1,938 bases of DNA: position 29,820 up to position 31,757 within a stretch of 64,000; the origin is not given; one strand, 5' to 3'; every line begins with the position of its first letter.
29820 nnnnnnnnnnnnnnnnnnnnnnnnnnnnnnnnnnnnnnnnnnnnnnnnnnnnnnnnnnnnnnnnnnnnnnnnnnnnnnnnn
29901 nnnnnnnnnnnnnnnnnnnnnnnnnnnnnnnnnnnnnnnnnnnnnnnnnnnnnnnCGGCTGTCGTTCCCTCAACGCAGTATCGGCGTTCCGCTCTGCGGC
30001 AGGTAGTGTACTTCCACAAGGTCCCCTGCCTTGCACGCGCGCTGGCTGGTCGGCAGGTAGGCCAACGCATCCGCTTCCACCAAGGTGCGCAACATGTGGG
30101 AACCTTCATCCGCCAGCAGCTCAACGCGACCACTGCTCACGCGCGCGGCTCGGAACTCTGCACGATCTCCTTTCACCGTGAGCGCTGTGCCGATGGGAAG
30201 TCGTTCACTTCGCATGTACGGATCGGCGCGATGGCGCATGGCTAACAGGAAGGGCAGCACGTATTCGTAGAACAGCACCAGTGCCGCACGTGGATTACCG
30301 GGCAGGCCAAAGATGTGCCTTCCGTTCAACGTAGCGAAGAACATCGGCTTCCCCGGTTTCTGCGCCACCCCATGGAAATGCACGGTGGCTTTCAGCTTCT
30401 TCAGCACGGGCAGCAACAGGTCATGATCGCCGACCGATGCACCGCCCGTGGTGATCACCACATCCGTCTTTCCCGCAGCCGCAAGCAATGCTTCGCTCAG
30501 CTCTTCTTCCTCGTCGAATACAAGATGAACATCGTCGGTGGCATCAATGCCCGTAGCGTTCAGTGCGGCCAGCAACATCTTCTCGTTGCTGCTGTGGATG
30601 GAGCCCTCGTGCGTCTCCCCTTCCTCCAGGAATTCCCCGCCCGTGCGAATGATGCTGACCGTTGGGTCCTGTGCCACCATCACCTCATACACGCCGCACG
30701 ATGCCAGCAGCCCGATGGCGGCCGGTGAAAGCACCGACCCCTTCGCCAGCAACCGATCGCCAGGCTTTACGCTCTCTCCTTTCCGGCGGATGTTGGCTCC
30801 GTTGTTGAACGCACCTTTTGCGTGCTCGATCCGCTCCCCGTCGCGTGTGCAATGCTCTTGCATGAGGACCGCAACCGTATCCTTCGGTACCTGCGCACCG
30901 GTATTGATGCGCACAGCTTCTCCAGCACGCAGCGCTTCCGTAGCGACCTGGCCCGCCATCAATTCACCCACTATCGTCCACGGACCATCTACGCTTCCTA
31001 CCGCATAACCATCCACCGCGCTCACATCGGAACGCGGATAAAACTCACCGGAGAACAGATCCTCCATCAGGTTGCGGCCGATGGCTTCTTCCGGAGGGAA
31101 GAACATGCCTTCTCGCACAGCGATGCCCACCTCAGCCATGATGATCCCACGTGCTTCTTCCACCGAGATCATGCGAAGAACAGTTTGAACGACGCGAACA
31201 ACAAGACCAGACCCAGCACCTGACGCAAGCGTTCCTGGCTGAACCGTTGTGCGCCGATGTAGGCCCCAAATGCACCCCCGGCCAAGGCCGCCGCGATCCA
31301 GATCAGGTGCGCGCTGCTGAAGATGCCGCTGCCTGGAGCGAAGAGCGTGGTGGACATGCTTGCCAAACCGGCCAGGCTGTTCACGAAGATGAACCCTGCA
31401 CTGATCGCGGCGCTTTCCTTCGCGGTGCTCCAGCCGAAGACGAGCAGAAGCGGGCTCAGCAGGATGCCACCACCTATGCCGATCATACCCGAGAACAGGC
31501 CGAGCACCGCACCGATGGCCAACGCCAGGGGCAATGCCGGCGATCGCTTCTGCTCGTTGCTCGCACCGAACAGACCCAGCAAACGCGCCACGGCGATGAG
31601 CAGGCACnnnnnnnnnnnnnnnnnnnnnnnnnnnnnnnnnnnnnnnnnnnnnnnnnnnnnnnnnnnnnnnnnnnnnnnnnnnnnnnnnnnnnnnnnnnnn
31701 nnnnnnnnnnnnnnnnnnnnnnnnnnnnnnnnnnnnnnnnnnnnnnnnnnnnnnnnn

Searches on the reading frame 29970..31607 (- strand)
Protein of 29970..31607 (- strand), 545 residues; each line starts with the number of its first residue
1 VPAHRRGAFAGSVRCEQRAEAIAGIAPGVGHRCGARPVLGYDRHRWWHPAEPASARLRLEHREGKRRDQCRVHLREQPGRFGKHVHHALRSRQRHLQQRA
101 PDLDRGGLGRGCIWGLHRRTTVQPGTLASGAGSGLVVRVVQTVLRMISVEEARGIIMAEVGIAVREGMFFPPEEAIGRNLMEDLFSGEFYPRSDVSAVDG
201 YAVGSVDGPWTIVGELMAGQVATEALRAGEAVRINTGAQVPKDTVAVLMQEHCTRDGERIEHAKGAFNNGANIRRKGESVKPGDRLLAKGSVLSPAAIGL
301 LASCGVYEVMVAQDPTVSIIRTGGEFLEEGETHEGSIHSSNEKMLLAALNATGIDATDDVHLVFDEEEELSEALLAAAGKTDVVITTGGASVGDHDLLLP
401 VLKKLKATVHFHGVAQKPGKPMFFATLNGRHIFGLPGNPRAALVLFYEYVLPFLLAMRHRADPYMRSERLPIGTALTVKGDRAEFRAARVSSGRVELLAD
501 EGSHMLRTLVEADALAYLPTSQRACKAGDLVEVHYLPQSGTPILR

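Call 43: search_protein_families(library=pfam, proteins=[window:29970-31607:-])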
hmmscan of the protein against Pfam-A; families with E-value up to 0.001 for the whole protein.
window:29970-31607:- (545 aa): 3 families
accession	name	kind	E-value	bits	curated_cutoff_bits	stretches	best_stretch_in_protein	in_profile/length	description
PF03453.22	MoeA_N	-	1.8e-36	125.7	30.8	1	147-305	1-160/160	MoeA N-terminal region (domain I and II)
PF00994.29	MoCF_biosynth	-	1.5e-27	96.5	26.6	1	319-455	2-143/144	Probable molybdopterin binding domain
PF03454.20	MoeA_C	-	2e-08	34.8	22.1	1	471-534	3-70/72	MoeA C-terminal region (domain IV)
